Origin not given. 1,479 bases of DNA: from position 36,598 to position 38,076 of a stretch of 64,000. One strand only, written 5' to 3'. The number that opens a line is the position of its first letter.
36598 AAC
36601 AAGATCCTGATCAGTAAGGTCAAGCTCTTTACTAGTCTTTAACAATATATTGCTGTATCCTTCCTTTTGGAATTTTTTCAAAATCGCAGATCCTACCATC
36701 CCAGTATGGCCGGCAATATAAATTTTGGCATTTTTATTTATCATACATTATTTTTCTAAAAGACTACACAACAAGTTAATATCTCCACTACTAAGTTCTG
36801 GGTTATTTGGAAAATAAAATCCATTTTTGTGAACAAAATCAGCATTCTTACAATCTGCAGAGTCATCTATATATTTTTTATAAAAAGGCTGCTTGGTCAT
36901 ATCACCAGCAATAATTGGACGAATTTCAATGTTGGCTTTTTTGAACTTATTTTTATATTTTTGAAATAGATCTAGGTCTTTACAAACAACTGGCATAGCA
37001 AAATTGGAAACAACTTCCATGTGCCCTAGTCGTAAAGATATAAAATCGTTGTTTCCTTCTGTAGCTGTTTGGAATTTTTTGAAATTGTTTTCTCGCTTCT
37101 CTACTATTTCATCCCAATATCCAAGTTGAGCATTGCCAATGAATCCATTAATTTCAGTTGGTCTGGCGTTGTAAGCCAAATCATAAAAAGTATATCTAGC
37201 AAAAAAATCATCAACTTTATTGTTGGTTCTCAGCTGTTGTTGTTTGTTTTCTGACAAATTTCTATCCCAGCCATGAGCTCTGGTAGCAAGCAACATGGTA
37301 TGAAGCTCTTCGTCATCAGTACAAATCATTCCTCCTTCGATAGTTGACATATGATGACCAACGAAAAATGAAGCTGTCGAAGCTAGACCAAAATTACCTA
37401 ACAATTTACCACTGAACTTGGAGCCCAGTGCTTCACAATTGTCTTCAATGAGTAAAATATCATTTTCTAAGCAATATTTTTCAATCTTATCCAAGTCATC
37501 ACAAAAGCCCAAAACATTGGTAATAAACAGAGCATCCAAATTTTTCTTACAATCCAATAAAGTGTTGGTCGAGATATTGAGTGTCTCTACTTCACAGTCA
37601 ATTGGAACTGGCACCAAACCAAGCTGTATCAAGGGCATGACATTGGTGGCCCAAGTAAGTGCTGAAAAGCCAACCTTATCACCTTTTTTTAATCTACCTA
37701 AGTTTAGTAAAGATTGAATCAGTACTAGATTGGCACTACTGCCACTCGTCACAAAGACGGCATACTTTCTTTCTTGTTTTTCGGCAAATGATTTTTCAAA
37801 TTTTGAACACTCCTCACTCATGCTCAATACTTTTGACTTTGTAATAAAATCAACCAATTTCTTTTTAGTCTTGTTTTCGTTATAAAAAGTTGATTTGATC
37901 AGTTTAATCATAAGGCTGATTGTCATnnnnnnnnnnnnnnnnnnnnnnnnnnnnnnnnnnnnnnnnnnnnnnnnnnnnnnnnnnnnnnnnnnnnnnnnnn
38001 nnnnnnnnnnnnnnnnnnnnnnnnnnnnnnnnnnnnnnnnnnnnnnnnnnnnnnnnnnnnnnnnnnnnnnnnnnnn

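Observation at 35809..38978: gmd - His-variant DegT dehydratase - fcl-like reductase: a GDP-L-colitose (3,6-dideoxyhexose) module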

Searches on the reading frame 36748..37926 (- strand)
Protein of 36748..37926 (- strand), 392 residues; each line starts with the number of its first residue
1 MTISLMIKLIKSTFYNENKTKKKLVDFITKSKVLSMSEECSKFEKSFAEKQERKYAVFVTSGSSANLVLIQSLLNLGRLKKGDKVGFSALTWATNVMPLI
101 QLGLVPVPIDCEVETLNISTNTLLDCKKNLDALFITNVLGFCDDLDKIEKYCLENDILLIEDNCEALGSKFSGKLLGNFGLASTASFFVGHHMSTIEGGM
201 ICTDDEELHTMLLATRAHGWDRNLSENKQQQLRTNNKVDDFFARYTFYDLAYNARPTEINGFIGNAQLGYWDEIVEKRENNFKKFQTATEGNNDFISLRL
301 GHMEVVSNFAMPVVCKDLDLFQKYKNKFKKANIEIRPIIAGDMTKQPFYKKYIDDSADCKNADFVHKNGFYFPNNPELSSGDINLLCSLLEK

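Call 3: search_protein_families(library=ncbifam, proteins=[window:36748-37926:-], max_evalue=0.00001)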
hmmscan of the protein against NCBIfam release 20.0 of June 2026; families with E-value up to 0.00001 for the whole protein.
window:36748-37926:- (392 aa): 7 families
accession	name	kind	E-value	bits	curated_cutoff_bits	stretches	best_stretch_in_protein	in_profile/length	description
NF011936.0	PRK15407.1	equivalog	3.5e-60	204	423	1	32-390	59-432/440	lipopolysaccharide biosynthesis protein RfbH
TIGR04181.1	NHT_00031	hypoth_equivalog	1.5e-35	122.8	420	1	18-369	10-353/359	LegC family aminotransferase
TIGR03588.1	PseC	equivalog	1.1e-33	116.7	423.5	1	23-390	15-376/380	UDP-4-amino-4,6-dideoxy-N-acetyl-beta-L-altrosamine transaminase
NF008658.2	PRK11658.1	equivalog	3.8e-21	75.2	631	1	28-290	23-272/379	UDP-4-amino-4-deoxy-L-arabinose aminotransferase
NF008687.0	PRK11706.1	equivalog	3.2e-19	68.9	375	1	26-333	18-314/375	dTDP-4-amino-4,6-dideoxygalactose transaminase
TIGR04427.1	PLP_DesI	equivalog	1.2e-12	47.7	650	1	41-247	55-253/390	dTDP-4-dehydro-6-deoxyglucose aminotransferase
TIGR02379.1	ECA_wecE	subfamily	3.2e-11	42.6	434.85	1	31-292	23-271/376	dTDP-4-amino-4,6-dideoxy-D-glucose transaminase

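Call 4: search_protein_families(library=pfam, proteins=[window:36748-37926:-], max_evalue=0.00001)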
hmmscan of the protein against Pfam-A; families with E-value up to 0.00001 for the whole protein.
window:36748-37926:- (392 aa): 1 family
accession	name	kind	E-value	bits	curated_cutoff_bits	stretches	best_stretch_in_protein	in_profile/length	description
PF01041.23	DegT_DnrJ_EryC1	-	2.4e-57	195.2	19.8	1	18-387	4-356/360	DegT/DnrJ/EryC1/StrS aminotransferase family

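Call 5: search_solved_structures(query=window:36748-37926:-, show_alignments=3)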
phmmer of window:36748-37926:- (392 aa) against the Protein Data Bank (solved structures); distinct sequences matched with E-value up to 0.001: 55.
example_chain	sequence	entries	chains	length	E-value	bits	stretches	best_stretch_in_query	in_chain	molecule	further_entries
2gms_A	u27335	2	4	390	4.5e-62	213.6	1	22-376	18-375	Putative pyridoxamine 5-phosphate-dependent dehydrase, Wbdk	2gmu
3b8x_A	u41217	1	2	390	5.1e-61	210.1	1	22-376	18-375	Pyridoxamine 5-phosphate-dependent dehydrase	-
2r0t_A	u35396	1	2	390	9.1e-61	209.3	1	22-376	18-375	Pyridoxamine 5-phosphate-dependent dehydrase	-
3gr9_A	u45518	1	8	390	1e-60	209.1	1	22-376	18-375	ColD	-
3bcx_A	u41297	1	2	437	2.4e-41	145.4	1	42-387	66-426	CDP-6-deoxy-L-threo-D-glycero-4-hexulose-3-dehydrase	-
3bb8_A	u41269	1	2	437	4.3e-40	141.2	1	42-387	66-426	CDP-4-keto-6-deoxy-D-glucose-3-dehydrase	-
9wvy_A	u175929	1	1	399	1.2e-29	106.8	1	30-279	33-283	Putative NDP-4-keto-6-deoxyglucose-3-dehydratase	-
1o61_A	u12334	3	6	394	3e-21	79.2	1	23-207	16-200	aminotransferase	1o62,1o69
4ztc_A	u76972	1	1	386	3.1e-21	79.1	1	23-207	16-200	Aminotransferase homolog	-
3bn1_A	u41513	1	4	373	3.7e-20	75.6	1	33-224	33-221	Perosamine synthetase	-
3dr7_A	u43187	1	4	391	4.5e-20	75.3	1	33-224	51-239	Putative perosamine synthetase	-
3dr4_A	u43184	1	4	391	6.2e-20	74.9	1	33-224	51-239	Putative perosamine synthetase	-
7b0m_AAA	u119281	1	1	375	1.2e-18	70.7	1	30-373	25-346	Sugar aminotransferase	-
7b0d_A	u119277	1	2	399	8.2e-17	64.6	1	35-243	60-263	Glutamine--scyllo-inositol transaminase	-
5u1z_A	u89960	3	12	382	9.5e-17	64.4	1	8-252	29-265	Putative aminotransferase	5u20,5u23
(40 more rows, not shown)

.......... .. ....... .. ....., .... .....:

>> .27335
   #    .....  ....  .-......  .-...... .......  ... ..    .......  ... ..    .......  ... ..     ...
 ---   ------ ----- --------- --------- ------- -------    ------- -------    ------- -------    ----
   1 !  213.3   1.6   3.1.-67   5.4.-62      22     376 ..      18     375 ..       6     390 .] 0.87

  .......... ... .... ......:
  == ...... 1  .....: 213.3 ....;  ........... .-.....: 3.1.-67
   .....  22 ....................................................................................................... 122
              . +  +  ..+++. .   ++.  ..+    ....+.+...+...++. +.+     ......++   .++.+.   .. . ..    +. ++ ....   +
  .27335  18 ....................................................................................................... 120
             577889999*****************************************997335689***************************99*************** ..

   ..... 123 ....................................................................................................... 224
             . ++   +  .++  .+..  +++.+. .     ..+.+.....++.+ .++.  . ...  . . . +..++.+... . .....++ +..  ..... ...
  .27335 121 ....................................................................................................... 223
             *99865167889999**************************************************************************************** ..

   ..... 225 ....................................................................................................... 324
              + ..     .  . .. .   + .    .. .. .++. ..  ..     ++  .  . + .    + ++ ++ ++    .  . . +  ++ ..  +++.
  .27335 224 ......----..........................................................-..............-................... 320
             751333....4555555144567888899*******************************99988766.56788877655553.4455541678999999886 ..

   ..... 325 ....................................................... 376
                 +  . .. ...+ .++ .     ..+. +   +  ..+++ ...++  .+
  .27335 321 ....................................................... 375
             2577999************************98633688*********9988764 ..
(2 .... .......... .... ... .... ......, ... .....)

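Call 9: find_homologous_proteins(query=window:36748-37926:-, max_evalue=1e-20)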
Query window:36748-37926:- (392 aa): 7998 proteins with E <= 1e-20 among 8000 candidates; the best 120 are listed.
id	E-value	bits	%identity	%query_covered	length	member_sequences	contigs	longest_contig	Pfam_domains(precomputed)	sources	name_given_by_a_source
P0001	1.1e-262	889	100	100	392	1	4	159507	PF01041.24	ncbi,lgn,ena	-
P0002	2.1e-183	628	70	99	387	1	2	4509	PF01041.24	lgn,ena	-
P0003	5.0e-183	627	70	98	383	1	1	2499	PF01041.24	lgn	-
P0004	4.8e-182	623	69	99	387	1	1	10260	PF01041.24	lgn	-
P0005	1.2e-181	622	69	99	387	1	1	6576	PF01041.24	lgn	-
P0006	1.3e-181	622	70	99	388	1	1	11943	PF01041.24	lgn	-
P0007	3.8e-181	620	69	99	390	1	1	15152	PF01041.24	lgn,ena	-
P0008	3.9e-181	620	69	99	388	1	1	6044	PF00266.26,PF01053.27,PF01041.24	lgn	-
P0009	1.0e-179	616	68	99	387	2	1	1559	PF01041.24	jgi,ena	-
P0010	2.9e-179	614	69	98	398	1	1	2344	PF00266.26,PF01041.24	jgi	jgi:CDP-4-dehydro-6-deoxyglucose reductase, E1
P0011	7.4e-179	613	68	98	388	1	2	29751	PF01041.24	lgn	-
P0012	2.3e-178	611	68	99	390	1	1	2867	PF01041.24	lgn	-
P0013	2.5e-178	611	69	99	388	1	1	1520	PF01041.24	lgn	-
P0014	3.3e-178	611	68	99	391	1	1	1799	PF01041.24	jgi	-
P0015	7.0e-178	610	67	99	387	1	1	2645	PF01041.24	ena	-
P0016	5.1e-177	607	67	99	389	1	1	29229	PF01041.24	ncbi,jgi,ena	-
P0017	7.1e-177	606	67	99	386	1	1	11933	PF01041.24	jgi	jgi:CDP-6-deoxy-D-xylo-4-hexulose-3-dehydrase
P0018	1.0e-176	606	69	99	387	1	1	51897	PF01041.24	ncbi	-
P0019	3.0e-176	604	66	99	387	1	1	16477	PF00266.26,PF01041.24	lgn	-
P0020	9.9e-176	603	64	99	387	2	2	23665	PF01041.24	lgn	-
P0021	1.2e-175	602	66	99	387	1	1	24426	PF00266.26,PF01041.24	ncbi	ncbi:MAG: aminotransferase class V-fold PLP-dependent enzyme [Patescibacteria group bacterium]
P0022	1.6e-175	602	67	99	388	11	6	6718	PF01041.24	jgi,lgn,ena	-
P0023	1.9e-175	602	66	99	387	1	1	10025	PF00266.26,PF01041.24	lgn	-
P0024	3.9e-175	601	68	99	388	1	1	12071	PF01053.27,PF01041.24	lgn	-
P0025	4.4e-175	600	68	98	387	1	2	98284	PF01041.24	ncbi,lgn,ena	-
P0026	6.5e-175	600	66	99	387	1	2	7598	PF01041.24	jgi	-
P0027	8.1e-175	600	66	98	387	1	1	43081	PF01041.24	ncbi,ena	-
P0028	1.2e-174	599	66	99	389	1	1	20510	PF01041.24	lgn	-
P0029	4.1e-174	597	66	98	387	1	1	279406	PF01041.24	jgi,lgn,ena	-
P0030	5.0e-174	597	65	99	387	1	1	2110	PF00266.26,PF01041.24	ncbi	-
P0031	6.2e-174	597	67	99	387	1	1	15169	PF00266.26,PF01041.24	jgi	jgi:CDP-4-dehydro-6-deoxyglucose reductase, E1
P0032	6.3e-174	597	66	99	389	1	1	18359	PF01041.24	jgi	jgi:CDP-6-deoxy-D-xylo-4-hexulose-3-dehydrase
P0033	7.4e-174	596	67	99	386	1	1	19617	PF01041.24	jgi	jgi:CDP-6-deoxy-D-xylo-4-hexulose-3-dehydrase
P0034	1.5e-173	595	67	99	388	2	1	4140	PF00266.26,PF01041.24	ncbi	-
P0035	3.6e-173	594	64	99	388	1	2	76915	PF01041.24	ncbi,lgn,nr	ncbi:DegT/DnrJ/EryC1/StrS family aminotransferase [Patescibacteria group bacterium]|nr:DegT/DnrJ/Ery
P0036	3.6e-173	594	65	99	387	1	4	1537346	PF01041.24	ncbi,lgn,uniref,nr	ncbi:MAG: DegT/DnrJ/EryC1/StrS aminotransferase family protein [Minisyncoccus archaeiphilus]|uniref:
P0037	4.3e-173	594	66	99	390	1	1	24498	PF01041.24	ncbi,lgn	-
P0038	5.4e-173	594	66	99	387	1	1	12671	PF01041.24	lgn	-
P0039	1.1e-172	593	66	98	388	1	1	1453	PF01041.24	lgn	-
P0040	1.2e-172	592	66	99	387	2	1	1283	PF01041.24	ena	-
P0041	1.5e-172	592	66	99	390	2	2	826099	PF01041.24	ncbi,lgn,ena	-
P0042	1.7e-172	592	66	99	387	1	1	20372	PF01041.24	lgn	-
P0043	2.1e-172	592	66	99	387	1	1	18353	PF01041.24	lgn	-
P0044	2.5e-172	591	66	99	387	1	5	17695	PF01041.24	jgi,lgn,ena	-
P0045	2.9e-172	591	66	99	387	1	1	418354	PF01041.24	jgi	jgi:CDP-6-deoxy-D-xylo-4-hexulose-3-dehydrase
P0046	3.3e-172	591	66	99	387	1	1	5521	PF01041.24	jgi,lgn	-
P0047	5.0e-172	590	63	99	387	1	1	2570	PF01041.24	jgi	jgi:CDP-6-deoxy-D-xylo-4-hexulose-3-dehydrase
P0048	5.6e-172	590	67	99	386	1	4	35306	PF01041.24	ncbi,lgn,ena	ncbi:MAG: DegT/DnrJ/EryC1/StrS family aminotransferase [Patescibacteria group bacterium]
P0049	5.9e-172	590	65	99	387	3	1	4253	PF01041.24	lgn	-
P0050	1.2e-171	589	66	99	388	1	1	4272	PF00266.26,PF01053.27,PF01041.24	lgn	-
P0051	1.7e-171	589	65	99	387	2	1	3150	PF01041.24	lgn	-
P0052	1.7e-171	589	66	99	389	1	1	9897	PF01041.24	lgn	-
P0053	1.8e-171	589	66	99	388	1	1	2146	PF01041.24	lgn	-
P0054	3.4e-171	588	65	99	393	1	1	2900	PF01041.24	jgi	jgi:CDP-6-deoxy-D-xylo-4-hexulose-3-dehydrase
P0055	3.7e-171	587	66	99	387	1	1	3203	PF01041.24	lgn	-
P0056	3.7e-171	587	66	98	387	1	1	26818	PF01041.24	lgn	-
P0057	4.5e-171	587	65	99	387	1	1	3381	PF01041.24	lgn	-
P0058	4.7e-171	587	65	98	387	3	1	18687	PF01041.24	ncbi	-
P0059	4.7e-171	587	64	99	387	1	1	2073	PF01041.24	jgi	-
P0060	6.3e-171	587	66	99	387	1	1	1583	PF01041.24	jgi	-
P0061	7.4e-171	586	66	99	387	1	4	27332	PF01041.24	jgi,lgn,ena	-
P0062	1.3e-170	586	64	99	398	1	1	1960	PF01041.24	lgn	-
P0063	1.5e-170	586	66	99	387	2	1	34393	PF01041.24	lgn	-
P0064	2.5e-170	585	65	99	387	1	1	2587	PF01041.24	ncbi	-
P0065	2.9e-170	585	65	99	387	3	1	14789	PF01041.24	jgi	jgi:CDP-6-deoxy-D-xylo-4-hexulose-3-dehydrase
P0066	3.8e-170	584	65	98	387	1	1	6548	PF01041.24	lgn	-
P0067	4.0e-170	584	65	98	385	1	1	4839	PF01041.24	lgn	-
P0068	4.1e-170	584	65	98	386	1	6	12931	PF01041.24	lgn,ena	-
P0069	4.3e-170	584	66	99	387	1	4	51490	PF01041.24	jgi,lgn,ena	-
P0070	4.5e-170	584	65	98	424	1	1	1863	PF01041.24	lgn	-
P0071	4.7e-170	584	64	98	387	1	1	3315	PF01041.24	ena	-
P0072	4.7e-170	584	66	99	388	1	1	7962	PF01041.24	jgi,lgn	-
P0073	4.7e-170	584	66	98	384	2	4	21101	PF00266.26,PF01053.27,PF01041.24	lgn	-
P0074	5.2e-170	584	63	99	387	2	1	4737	PF01212.28,PF01041.24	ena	-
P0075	5.3e-170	584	65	99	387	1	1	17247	PF01041.24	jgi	jgi:CDP-4-dehydro-6-deoxyglucose reductase, E1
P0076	5.6e-170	584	65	98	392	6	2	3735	PF01041.24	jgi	jgi:CDP-6-deoxy-D-xylo-4-hexulose-3-dehydrase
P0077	6.3e-170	583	63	99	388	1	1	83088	PF01041.24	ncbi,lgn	-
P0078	1.0e-169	583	65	98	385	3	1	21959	PF00266.26,PF01041.24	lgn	-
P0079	1.3e-169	582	66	98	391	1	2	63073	PF01041.24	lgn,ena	-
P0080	1.3e-169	582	65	99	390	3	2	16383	PF01041.24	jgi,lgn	-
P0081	1.4e-169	582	63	98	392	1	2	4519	PF01041.24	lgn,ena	-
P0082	1.9e-169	582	65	99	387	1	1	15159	PF01041.24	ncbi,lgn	-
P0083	1.9e-169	582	64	99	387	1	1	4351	PF01041.24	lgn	-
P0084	2.2e-169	582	65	99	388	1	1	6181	PF01041.24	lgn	-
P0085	2.7e-169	581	65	99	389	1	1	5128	PF01041.24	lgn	-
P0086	2.8e-169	581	64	99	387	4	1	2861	PF01041.24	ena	-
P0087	3.4e-169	581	65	99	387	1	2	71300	PF01041.24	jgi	jgi:CDP-6-deoxy-D-xylo-4-hexulose-3-dehydrase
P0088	3.7e-169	581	65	99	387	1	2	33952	PF01041.24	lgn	-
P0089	4.9e-169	580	64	98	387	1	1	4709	PF01041.24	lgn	-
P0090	5.0e-169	580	64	99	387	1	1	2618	PF01041.24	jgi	jgi:CDP-6-deoxy-D-xylo-4-hexulose-3-dehydrase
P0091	5.6e-169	580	64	99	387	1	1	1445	PF01041.24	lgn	-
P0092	8.2e-169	580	65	99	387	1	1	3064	PF01041.24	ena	-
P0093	8.3e-169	580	65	98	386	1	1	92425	PF01041.24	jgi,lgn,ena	-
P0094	1.0e-168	579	66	99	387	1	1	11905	PF01041.24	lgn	-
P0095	1.1e-168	579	66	98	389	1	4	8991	PF00266.26,PF01041.24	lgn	-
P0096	1.1e-168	579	65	98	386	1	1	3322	PF01041.24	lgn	-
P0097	1.2e-168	579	65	99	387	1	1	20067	PF01041.24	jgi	jgi:CDP-6-deoxy-D-xylo-4-hexulose-3-dehydrase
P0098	1.2e-168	579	66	98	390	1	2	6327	PF00266.26,PF01053.27,PF01041.24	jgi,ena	-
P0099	1.3e-168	579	65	99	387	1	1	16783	PF01041.24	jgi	jgi:CDP-6-deoxy-D-xylo-4-hexulose-3-dehydrase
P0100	1.4e-168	579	64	99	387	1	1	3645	PF01041.24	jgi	jgi:CDP-6-deoxy-D-xylo-4-hexulose-3-dehydrase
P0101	1.4e-168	579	65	99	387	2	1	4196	PF01041.24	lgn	-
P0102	1.4e-168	579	64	99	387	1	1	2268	PF01041.24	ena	-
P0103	1.4e-168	579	65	99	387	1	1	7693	PF01041.24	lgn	-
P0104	1.9e-168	579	65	98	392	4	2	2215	PF01041.24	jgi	jgi:CDP-6-deoxy-D-xylo-4-hexulose-3-dehydrase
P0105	1.9e-168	579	64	99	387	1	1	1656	PF01041.24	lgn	-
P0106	2.3e-168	578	66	99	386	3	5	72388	PF01041.24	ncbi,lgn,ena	-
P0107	2.5e-168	578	64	99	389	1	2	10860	PF01041.24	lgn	-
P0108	2.5e-168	578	65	98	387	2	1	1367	PF01041.24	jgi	-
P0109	2.6e-168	578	65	99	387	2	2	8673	PF01041.24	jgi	-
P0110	2.7e-168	578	65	99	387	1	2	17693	PF01041.24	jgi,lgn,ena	jgi:CDP-6-deoxy-D-xylo-4-hexulose-3-dehydrase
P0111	3.1e-168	578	64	99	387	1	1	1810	PF00266.26,PF01041.24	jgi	jgi:CDP-6-deoxy-D-xylo-4-hexulose-3-dehydrase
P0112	3.4e-168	578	64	99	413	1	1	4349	PF01041.24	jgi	jgi:CDP-6-deoxy-D-xylo-4-hexulose-3-dehydrase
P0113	3.5e-168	578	64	99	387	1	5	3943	PF01041.24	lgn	-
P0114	4.1e-168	577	65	98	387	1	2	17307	PF01041.24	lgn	-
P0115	4.6e-168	577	64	99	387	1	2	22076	PF01041.24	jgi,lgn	jgi:CDP-6-deoxy-D-xylo-4-hexulose-3-dehydrase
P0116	5.1e-168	577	64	99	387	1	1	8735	PF01041.24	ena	-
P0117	5.2e-168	577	65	99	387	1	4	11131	PF01041.24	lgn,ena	-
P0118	5.4e-168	577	65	99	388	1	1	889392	PF01041.24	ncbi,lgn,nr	ncbi:MAG TPA: DegT/DnrJ/EryC1/StrS aminotransferase family protein [Candidatus Saccharimonadales bac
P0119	6.5e-168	577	65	99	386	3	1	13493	PF00266.26,PF01041.24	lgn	-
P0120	7.2e-168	577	65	99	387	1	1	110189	PF01041.24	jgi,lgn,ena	-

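Call 10: find_related_loci(query=window:36748-37926:-, collection=genome_contigs, flank=6000)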
Query window:36748-37926:- (392 aa) in genome_contigs; peptide patterns used: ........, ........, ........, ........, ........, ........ (x = any residue, [..] = any of these).
215 stretches matched a pattern; 73 encode a relative of the query (tblastn E <= 1e-3); 73 distinct loci.
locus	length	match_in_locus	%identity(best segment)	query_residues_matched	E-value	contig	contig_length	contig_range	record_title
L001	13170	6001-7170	67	5-392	0e+0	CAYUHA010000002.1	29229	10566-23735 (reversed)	MAG TPA_asm: uncultured Candidatus Saccharibacteria bacterium isolate binchicken_co256_74 genome assembly, contig: NODE_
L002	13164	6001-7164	67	6-392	0e+0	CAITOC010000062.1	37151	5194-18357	MAG: Candidatus Moranbacteria bacterium isolate MJ130702B_bin-413 genome assembly, contig: bin-413:62/88, whole genome s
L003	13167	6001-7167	66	6-392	0e+0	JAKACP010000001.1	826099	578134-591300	MAG: bacterium isolate WH4.bin1 NODE_1_length_826099_cov_5.622461, whole genome shotgun sequence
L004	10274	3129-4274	68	3-384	6e-180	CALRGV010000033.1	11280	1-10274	MAG: Candidatus Peribacteria bacterium isolate TH-Jun18-111 genome assembly, contig: TH-Jun18-C12913, whole genome shotg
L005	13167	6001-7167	67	3-392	2e-179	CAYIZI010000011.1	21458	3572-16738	MAG TPA_asm: uncultured Candidatus Saccharibacteria bacterium isolate ERP119705_co9_390 genome assembly, contig: NODE_25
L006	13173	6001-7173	64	1-391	3e-178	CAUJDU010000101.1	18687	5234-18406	MAG: Actinomycetota bacterium isolate KLAP143 genome assembly, contig: KLAP143_16172, whole genome shotgun sequence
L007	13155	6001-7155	66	6-390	2e-177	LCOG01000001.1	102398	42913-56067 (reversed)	MAG: Parcubacteria group bacterium GW2011_GWA2_47_26 UX98_C0001, whole genome shotgun sequence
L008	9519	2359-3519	65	6-392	4e-177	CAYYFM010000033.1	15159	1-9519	MAG TPA_asm: uncultured Gammaproteobacteria bacterium isolate binchicken_co203_597 genome assembly, contig: k141_104566,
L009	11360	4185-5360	65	1-392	1e-176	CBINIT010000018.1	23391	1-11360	MAG TPA_asm: uncultured Candidatus Berkelbacteria bacterium isolate SRR16817054_binner13_Refined_30 genome assembly, con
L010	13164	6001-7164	65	5-392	4e-174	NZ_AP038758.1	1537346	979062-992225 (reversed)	Minisyncoccus archaeiphilus strain PMX.108 chromosome, complete genome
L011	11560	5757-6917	64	6-392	4e-174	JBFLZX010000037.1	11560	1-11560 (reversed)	MAG: Patescibacteria group bacterium isolate MAG122 MAG122_37, whole genome shotgun sequence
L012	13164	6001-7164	61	5-392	4e-169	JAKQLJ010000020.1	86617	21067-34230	MAG: bacterium isolate USDV_maxbin.175 k141_36949, whole genome shotgun sequence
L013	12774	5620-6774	63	7-390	5e-168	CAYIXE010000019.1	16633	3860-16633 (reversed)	MAG TPA_asm: uncultured Gammaproteobacteria bacterium isolate ERP119705_co7_214 genome assembly, contig: NODE_2884_lengt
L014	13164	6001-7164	55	4-390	4e-156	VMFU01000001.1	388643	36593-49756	MAG: Candidatus Peregrinibacteria bacterium Gr01-1014_25 G01um101425_scaffold_8, whole genome shotgun sequence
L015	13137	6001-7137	63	6-384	1e-154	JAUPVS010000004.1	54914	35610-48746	MAG: Patescibacteria group bacterium isolate erpe_2018_sw_33hr_WHONDRS-SW48-000096_A_bin.23 scaffold_33, whole genome sh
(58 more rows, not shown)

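Call 12: find_encoding_contigs(protein=P0001, flank=3000, max_places=4)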
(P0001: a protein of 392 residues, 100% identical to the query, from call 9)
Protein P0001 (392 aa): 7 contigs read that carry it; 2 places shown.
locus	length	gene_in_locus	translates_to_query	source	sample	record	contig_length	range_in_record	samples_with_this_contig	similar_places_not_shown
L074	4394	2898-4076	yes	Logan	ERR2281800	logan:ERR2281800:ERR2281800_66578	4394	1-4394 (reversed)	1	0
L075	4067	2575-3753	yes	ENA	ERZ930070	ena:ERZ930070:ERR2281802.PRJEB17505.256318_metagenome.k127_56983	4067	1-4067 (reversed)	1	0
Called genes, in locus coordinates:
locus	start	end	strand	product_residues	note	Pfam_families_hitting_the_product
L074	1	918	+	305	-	?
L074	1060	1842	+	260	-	-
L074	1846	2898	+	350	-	PF01370:Epimerase, PF02719:Polysacc_synt_2 (weak), PF16363:GDP_Man_Dehyd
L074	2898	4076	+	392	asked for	PF01041:DegT_DnrJ_EryC1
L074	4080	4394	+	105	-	?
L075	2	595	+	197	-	?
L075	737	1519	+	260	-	-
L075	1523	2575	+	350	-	PF01370:Epimerase, PF02719:Polysacc_synt_2 (weak), PF16363:GDP_Man_Dehyd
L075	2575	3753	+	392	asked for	PF01041:DegT_DnrJ_EryC1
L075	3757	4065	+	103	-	?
